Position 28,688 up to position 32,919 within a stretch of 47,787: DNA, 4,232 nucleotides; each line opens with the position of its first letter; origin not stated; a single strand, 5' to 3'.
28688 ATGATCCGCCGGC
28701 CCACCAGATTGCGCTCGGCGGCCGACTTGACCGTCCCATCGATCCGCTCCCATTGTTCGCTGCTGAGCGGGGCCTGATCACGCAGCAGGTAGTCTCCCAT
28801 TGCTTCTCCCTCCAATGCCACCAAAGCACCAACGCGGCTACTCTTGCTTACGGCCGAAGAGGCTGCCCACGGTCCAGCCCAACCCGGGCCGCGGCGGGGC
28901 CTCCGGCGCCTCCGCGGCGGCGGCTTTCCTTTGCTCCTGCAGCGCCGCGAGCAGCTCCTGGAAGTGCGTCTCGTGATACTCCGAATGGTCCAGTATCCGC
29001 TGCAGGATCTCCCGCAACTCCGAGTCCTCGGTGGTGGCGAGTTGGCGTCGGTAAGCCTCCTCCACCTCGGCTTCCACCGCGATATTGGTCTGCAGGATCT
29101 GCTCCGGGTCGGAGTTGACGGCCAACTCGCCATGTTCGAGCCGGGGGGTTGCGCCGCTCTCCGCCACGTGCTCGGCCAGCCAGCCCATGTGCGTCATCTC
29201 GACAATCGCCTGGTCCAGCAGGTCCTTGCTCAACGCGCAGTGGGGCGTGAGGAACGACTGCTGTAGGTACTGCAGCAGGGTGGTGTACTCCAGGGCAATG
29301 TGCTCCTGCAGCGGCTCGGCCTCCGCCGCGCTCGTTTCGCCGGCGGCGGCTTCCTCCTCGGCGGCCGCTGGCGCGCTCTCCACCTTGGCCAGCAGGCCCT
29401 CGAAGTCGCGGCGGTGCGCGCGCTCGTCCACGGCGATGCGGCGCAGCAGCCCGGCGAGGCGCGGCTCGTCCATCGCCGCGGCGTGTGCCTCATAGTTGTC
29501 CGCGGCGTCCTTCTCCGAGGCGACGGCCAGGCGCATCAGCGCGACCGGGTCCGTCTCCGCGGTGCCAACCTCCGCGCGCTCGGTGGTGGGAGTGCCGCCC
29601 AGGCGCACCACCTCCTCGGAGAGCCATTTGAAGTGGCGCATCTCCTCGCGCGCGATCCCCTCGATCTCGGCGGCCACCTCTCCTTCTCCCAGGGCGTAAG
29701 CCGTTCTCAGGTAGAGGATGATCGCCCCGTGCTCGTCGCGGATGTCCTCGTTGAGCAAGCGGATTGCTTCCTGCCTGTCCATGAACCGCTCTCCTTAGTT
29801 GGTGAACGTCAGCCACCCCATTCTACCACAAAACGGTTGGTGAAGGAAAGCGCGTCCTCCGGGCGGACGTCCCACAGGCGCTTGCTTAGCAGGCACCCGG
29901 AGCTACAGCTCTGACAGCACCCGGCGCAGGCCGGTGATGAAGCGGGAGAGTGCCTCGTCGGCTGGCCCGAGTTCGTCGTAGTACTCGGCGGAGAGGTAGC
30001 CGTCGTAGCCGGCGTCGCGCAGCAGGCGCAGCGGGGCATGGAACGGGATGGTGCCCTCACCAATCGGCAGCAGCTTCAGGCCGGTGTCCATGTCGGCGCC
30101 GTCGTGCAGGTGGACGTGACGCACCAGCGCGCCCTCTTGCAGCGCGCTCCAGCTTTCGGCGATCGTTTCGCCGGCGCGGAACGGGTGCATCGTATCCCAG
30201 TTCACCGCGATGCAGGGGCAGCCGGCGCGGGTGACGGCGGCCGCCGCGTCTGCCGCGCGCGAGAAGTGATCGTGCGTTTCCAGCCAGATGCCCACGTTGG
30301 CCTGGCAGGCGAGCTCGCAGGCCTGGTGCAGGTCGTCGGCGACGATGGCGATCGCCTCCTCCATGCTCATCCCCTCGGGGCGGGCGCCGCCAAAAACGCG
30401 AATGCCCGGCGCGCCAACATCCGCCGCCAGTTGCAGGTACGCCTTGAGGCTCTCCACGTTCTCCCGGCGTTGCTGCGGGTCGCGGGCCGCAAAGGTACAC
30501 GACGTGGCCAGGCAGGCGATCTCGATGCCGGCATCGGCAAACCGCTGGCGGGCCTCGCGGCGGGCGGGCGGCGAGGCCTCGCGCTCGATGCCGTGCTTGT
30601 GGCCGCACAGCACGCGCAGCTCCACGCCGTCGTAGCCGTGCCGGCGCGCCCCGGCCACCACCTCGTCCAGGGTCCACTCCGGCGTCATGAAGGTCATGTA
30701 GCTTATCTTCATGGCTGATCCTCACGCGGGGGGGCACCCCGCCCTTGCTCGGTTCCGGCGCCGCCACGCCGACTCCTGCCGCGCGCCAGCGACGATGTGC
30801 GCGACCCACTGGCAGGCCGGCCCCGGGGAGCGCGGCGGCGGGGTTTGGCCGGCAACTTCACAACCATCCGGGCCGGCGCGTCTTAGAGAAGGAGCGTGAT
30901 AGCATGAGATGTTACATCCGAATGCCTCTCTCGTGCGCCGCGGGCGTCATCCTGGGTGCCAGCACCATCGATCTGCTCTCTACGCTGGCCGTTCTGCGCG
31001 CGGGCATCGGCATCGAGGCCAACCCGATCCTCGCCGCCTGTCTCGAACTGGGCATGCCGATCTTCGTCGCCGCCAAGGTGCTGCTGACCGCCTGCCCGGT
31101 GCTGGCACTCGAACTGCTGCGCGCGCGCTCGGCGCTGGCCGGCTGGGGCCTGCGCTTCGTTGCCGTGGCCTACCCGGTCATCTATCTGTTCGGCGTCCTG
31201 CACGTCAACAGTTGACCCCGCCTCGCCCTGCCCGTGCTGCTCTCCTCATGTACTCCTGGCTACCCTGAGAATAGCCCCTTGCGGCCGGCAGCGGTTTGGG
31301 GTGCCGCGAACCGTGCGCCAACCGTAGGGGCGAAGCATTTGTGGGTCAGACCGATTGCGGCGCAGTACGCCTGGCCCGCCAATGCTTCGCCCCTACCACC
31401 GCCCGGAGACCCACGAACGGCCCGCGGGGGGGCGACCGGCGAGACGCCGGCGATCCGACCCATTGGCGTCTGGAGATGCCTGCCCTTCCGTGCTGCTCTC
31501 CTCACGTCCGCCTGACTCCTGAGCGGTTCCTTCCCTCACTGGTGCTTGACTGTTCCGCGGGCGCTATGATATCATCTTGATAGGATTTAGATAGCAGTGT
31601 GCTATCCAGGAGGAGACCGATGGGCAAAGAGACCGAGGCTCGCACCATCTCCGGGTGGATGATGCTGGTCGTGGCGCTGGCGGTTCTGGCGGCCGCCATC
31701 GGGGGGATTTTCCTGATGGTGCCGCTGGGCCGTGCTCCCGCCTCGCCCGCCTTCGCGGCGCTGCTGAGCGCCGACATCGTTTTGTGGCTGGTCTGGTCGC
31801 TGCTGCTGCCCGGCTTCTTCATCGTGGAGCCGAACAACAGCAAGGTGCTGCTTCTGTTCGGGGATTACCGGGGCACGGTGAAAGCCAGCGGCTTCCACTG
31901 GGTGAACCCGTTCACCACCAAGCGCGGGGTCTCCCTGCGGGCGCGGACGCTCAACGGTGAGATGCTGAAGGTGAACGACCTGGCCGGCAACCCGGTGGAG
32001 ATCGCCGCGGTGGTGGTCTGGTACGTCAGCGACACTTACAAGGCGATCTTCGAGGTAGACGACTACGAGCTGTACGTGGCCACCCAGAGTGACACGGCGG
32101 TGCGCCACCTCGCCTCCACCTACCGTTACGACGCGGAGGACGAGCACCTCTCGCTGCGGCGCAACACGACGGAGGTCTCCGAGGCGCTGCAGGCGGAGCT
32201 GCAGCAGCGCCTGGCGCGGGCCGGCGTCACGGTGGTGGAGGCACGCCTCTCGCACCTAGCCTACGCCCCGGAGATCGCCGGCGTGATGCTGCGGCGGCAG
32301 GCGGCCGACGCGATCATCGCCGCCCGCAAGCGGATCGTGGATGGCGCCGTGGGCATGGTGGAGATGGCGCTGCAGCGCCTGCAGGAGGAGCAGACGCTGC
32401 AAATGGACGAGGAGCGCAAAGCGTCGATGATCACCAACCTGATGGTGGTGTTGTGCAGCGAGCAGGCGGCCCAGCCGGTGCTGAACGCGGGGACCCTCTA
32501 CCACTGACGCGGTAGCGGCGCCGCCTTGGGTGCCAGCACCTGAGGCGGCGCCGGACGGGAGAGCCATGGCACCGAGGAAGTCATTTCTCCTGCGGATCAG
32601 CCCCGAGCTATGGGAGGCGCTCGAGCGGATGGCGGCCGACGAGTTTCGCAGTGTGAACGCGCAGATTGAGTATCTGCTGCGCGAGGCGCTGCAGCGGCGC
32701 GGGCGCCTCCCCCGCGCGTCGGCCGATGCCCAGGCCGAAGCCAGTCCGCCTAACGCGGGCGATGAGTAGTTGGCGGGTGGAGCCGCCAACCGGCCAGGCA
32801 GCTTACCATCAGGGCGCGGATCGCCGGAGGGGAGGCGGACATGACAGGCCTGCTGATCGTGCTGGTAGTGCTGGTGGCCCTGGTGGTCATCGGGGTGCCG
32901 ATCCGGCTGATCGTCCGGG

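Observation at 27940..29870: Family-1 encapsulin operon with an unusual fused double ferritin-like cargo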

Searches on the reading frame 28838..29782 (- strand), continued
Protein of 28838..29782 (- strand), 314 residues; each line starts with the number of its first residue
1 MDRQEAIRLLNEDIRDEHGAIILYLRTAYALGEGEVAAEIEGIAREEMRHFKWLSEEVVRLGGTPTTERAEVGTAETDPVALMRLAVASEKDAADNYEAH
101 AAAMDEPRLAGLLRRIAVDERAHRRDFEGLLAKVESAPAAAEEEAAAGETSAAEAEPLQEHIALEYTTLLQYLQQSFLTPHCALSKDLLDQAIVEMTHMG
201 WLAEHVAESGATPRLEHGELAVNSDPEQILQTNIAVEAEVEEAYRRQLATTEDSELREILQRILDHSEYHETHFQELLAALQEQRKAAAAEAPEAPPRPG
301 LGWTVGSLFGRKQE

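Call 25: find_related_loci(query=A1, collection=genome_contigs, flank=5000)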
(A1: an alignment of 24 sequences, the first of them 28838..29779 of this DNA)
Query A1 (313 aa) in genome_contigs; peptide patterns used: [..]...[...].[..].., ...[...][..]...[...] (x = any residue, [..] = any of these).
583 stretches matched a pattern; 551 encode a relative of the query (tblastn E <= 1e-3); the best 80 are kept; 80 distinct loci.
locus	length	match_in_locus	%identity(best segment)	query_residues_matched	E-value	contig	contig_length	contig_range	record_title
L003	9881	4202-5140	58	1-312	2e-102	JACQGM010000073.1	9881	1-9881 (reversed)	MAG: Armatimonadetes bacterium isolate NC_groundwater_1073_Ag_S2p5_69_131 S_2p5_S6_coassembly_k141_890604, whole genome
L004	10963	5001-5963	45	2-308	1e-74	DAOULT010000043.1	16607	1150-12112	MAG TPA_asm: Anaerolineae bacterium isolate W31_52 k127_960231, whole genome shotgun sequence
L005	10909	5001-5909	45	1-313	3e-74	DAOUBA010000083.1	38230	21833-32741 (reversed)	MAG TPA_asm: Anaerolineae bacterium isolate H67_700 k125_606665, whole genome shotgun sequence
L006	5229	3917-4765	48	2-281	3e-74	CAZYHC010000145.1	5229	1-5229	MAG TPA_asm: uncultured Anaerolineales bacterium isolate binchicken_co294_99 genome assembly, contig: NODE_12723_length_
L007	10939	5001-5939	43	1-313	6e-74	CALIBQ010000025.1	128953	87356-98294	MAG: uncultured Anaerolineae bacterium isolate S1_Bin_MAXBIN__192_1 genome assembly, contig: c_000000640971, whole genom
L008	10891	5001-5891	46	2-307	3e-73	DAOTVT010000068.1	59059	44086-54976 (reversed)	MAG TPA_asm: Anaerolineae bacterium isolate H111_75 k127_1833789, whole genome shotgun sequence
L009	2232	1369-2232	47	1-285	3e-74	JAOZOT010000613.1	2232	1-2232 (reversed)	MAG: Anaerolineae bacterium isolate GMC4.maxbin2.235_sub GMC4_128541_length_2232_cov_34.112081, whole genome shotgun seq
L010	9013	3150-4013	48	3-283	4e-72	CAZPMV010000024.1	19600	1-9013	MAG TPA_asm: uncultured Anaerolineales bacterium isolate binchicken_co243_252 genome assembly, contig: NODE_2150_length_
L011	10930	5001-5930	46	2-308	2e-71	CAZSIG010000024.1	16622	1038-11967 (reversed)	MAG TPA_asm: uncultured Anaerolineales bacterium isolate binchicken_co15_120 genome assembly, contig: NODE_2037_length_1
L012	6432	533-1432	44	1-308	4e-71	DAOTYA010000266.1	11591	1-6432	MAG TPA_asm: Anaerolineae bacterium isolate H23_299 k115_718677, whole genome shotgun sequence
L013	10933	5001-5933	42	2-310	4e-71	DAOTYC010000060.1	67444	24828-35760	MAG TPA_asm: Anaerolineae bacterium isolate H23_304 k115_890259, whole genome shotgun sequence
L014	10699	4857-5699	47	1-280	9e-71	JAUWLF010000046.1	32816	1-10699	MAG: Chloroflexota bacterium isolate CSMAG_2365 CSMAG_2365_k141_1613500_length_32816_cov_21.9942, whole genome shotgun s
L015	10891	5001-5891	44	2-307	1e-70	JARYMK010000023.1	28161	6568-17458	MAG: Anaerolineae bacterium isolate A05DMB-I-30 NODE_23_length_28161_cov_4.103226, whole genome shotgun sequence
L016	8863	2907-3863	42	1-310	7e-71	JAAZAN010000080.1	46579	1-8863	MAG: Chloroflexota bacterium isolate AS06rmzACSIP_429 125700_AS06, whole genome shotgun sequence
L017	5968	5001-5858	47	2-289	2e-70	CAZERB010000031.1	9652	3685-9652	MAG TPA_asm: uncultured Anaerolineales bacterium isolate binchicken_co395_1 genome assembly, contig: NODE_2520_length_96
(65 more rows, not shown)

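Call 40: predict_structure(alignment_id=A2)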
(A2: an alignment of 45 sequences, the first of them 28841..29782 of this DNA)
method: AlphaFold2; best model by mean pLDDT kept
length: 314 residues; sequences in the alignment: 45
mean_pLDDT: 92.2   pTM: 0.88
mean pLDDT of the five models: 92.2, 91.7, 91.3, 91.3, 90.9
residues with pLDDT >= 90: 269; 70-90: 14; 50-70: 27; < 50: 4
segments of 3 or more residues with pLDDT < 50: none
pLDDT, mean of each block of 10 residues (from residue 1): 97 98 97 95 97 97 97 89 98 98 98 99 98 88 60 90 98 97 96 97 94 95 96 98 98 97 98 98 95 69 52 51
secondary structure, 60 per line:
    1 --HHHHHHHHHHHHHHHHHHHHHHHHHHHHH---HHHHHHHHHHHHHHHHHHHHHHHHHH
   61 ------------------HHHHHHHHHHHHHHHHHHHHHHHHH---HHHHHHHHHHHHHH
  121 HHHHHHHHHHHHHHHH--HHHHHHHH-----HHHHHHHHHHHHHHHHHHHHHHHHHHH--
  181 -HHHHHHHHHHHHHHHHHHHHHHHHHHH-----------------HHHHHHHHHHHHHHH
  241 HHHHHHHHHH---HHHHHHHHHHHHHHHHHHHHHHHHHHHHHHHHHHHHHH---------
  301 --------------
elements in order: H3-31 H35-60 H79-103 H107-136 H139-146 H152-178 H182-208 H226-250 H254-291

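Call 43: fold_search(model_id=the predicted structure, library=pdb)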
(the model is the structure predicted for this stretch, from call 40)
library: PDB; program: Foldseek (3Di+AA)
matches with E <= 10: 903; with E <= 0.001: 14
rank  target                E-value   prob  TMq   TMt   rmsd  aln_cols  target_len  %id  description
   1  9qq4_A                1.7e-04  1.00  0.38  0.84   2.1       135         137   32  Mini-bacterioferritin from Candidatus Methanoperedens species BLZ2 as isolated form at 1.07-A resolution (released 2026-04-01)
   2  9qq5_E                1.9e-04  1.00  0.38  0.85   2.0       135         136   32  Mini-bacterioferritin from Candidatus Methanoperedens species BLZ2 in a partially oxidized state (released 2026-04-01)
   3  9qq4_B                3.0e-04  1.00  0.38  0.84   2.0       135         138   32  Mini-bacterioferritin from Candidatus Methanoperedens species BLZ2 as isolated form at 1.07-A resolution (released 2026-04-01)
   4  2qqy                  3.1e-04  1.00  0.36  0.77   3.0       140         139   31  Crystal structure of ferritin like, diiron-carboxylate proteins from Bacillus anthracis str. Ames (released 2007-08-14)
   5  4tof_A                3.7e-04  1.00  0.42  0.82   2.2       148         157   20  1.65A resolution structure of BfrB (C89S, K96C) crystal form 1 from Pseudomonas aeruginosa (released 2015-02-11)
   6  4tob_F                6.4e-04  1.00  0.41  0.79   2.0       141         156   21  1.95A resolution structure of BfrB (Q151L) from Pseudomonas aeruginosa (released 2015-02-11)
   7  5xx9_E                6.7e-04  1.00  0.40  0.75   2.2       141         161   23  Crystal structure of Bacterioferritin (released 2018-07-11)
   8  2vzb_A                7.0e-04  1.00  0.37  0.67   3.0       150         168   23  A Dodecameric Thioferritin in the Bacterial Domain, Characterization of the Bacterioferritin-Related Protein from Bact (released 2009-11-17)
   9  5xx9_A                8.0e-04  1.00  0.39  0.74   2.0       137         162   24  Crystal structure of Bacterioferritin (released 2018-07-11)
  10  4tob_A                8.7e-04  1.00  0.41  0.80   2.0       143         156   21  1.95A resolution structure of BfrB (Q151L) from Pseudomonas aeruginosa (released 2015-02-11)
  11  3is7_C                9.6e-04  1.00  0.41  0.80   1.9       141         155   21  Structure of mineralized Bfrb from Pseudomonas aeruginosa to 2.1A Resolution (released 2010-02-02)
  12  3ise_W                9.6e-04  1.00  0.41  0.80   2.0       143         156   21  Structure of mineralized Bfrb (double soak) from Pseudomonas aeruginosa to 2.8A Resolution (released 2010-02-02)
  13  4to9_B                9.6e-04  1.00  0.40  0.80   2.0       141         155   21  2.0A resolution structure of BfrB (N148L) from Pseudomonas aeruginosa (released 2015-02-11)
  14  6j42_A                1.0e-03  1.00  0.39  0.54   7.9       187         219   21  Crystal Structure of Wild Type KatB, a manganese catalase from Anabaena (released 2020-01-15)
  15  2vzb_B                1.0e-03  1.00  0.38  0.67   3.0       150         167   23  A Dodecameric Thioferritin in the Bacterial Domain, Characterization of the Bacterioferritin-Related Protein from Bact (released 2009-11-17)
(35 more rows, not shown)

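Call 71: search_protein_families(library=pfam, proteins=[L007:2310-2867:+, L007:2929-3441:+, L007:3460-3639:+, L007:3663-4958:+], max_evalue=0.0001)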
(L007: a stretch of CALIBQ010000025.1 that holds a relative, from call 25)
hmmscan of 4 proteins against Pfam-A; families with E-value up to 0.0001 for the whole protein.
L007:2310-2867:+ (185 aa): 2 families
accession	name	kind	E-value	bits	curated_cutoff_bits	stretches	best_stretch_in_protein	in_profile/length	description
PF02915.23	Rubrerythrin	-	2.3e-13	51.1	22.8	1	18-162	1-135/137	Rubrerythrin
PF13668.12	Ferritin_2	-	2.5e-06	28.1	24.7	1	17-164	3-136/138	Ferritin-like domain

L007:2929-3441:+ (170 aa): 2 families
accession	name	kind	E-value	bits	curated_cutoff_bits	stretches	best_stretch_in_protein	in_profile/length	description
PF02915.23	Rubrerythrin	-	4.5e-24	85.8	22.8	1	11-123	2-135/137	Rubrerythrin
PF21349.2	RUBY_RBDX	-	2e-11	43.6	26.5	1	141-167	2-29/30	Rubrerythrin, rubredoxin-like domain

L007:3460-3639:+ (59 aa): 2 families
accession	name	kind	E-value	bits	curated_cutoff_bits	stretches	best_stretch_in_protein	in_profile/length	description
PF00301.25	Rubredoxin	-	1.8e-25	89.2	23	1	8-54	1-47/47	Rubredoxin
PF21349.2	RUBY_RBDX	-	2.6e-07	30.4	26.5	0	38-55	15-30/30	Rubrerythrin, rubredoxin-like domain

L007:3663-4958:+ (431 aa): 9 families
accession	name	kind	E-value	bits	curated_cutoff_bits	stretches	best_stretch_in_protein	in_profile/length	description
PF07992.20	Pyr_redox_2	-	8.3e-63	212.9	26.1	1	27-318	2-291/291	Pyridine nucleotide-disulphide oxidoreductase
PF00070.33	Pyr_redox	-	4.9e-24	85.1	22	1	170-249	2-82/82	Pyridine nucleotide-disulphide oxidoreductase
PF18267.7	Rubredoxin_C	-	1.9e-19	69.8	25.9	1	341-410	1-69/70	Rubredoxin NAD+ reductase C-terminal domain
PF13738.12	Pyr_redox_3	-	1.4e-09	38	30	1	79-298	79-305/305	Pyridine nucleotide-disulphide oxidoreductase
PF01266.30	DAO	-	2e-08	34.6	27.9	0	170-197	2-29/353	FAD dependent oxidoreductase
PF01262.27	AlaDh_PNT_C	-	2.2e-07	31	23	0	169-206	30-67/214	Alanine dehydrogenase/PNT, C-terminal domain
PF03486.20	HI0933_like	-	8.9e-06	25.8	50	0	169-200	2-33/244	HI0933-like protein Rossmann domain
PF05834.18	Lycopene_cycl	-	8.8e-05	22.2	23.4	0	225-284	102-161/380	Lycopene cyclase protein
PF14759.12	Reductase_C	-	9e-05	23.3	25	0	365-431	21-85/85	Reductase C-terminal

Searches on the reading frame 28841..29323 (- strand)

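Call 4: search_protein_families(library=pfam, proteins=[window:28841-29323:-], max_evalue=1)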
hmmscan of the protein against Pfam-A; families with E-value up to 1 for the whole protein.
seq(161 aa): 13 families
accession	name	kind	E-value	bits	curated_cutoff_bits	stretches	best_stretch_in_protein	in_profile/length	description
PF00210.30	Ferritin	-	1.3e-11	45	24.5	1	5-128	4-139/142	Ferritin-like domain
PF05067.18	Mn_catalase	-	2.4e-06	27.2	27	2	77-133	143-199/284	Manganese containing catalase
PF05138.18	PaaA_PaaC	-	0.0013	18.4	28.5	1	92-142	123-173/263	Phenylacetic acid catabolic protein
PF12902.13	Ferritin-like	-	0.0019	18.6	22.3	1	5-87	1-84/221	Ferritin-like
PF03836.20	RasGAP_C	-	0.012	16.2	26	1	61-134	14-86/137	RasGAP C-terminus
PF09537.16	DUF2383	-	0.032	14.8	30.8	1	75-132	4-58/111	Domain of unknown function (DUF2383)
PF03232.19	COQ7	-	0.038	14.1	23.5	1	74-130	4-61/169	Ubiquinone biosynthesis protein COQ7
PF13794.12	MiaE_2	-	0.059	13.5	25.2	1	83-134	98-149/185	tRNA-(MS[2]IO[6]A)-hydroxylase (MiaE)-like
PF22610.1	CovS-like_HAMP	-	0.11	12.9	27.4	1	72-115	7-50/57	Histidine kinase, HAMP domain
PF22560.2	GMT-wHTH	-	0.12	13.3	27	1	93-133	31-74/82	GMT-like wHTH domain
PF03748.19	FliL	-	0.13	13.2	24.6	1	71-138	12-80/103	Flagellar basal body-associated protein FliL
PF00108.29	Thiolase_N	-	0.14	12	26.4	1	37-72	143-181/260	Thiolase, N-terminal domain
PF05400.18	FliT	-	0.29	12.4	29.5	1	67-131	4-71/85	Flagellar protein FliT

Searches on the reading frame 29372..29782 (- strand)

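Call 4: search_protein_families(library=pfam, proteins=[window:29372-29782:-], max_evalue=1)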
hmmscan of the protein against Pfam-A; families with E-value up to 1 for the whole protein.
seq(137 aa): 8 families
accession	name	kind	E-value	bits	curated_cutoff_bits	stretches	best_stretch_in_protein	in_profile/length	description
PF00210.30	Ferritin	-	5.9e-12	46.2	24.5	1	8-135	2-140/142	Ferritin-like domain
PF02915.23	Rubrerythrin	-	4.1e-09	37.4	22.8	1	10-130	3-136/137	Rubrerythrin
PF03232.19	COQ7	-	8.1e-07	29.3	23.5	2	17-66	14-64/169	Ubiquinone biosynthesis protein COQ7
PF12902.13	Ferritin-like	-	2.1e-06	28.2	22.3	1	14-72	5-66/221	Ferritin-like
PF09537.16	DUF2383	-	2.6e-05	24.8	30.8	2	6-76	2-72/111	Domain of unknown function (DUF2383)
PF13668.12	Ferritin_2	-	0.0051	17.4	24.7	1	33-123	38-128/138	Ferritin-like domain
PF04305.20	DUF455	-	0.018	15.1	34.3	1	17-123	74-192/247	Protein of unknown function (DUF455)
PF03405.20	FA_desaturase_2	-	0.06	12.6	22.7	1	98-133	173-208/325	Fatty acid desaturase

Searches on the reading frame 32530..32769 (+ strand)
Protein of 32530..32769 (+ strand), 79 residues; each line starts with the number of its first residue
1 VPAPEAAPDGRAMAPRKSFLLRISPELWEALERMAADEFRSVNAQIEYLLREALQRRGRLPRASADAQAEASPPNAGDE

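Call 22: search_protein_families(library=pfam, proteins=[window:32530-32769:+], max_evalue=0.001)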
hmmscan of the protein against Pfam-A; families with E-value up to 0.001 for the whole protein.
window:32530-32769:+ (79 aa): 3 families
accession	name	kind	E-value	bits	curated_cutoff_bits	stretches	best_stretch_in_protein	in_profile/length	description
PF05534.18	HicB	-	8.1e-05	22.9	21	1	17-50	18-51/51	HicB family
PF07878.17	RHH_5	-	0.0005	20.2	26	1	26-57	11-42/43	CopG-like RHH_1 or ribbon-helix-helix domain, RHH_5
PF11903.14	ParD_like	-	0.0008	19.8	23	0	21-51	4-34/73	ParD-like antitoxin of type II bacterial toxin-antitoxin system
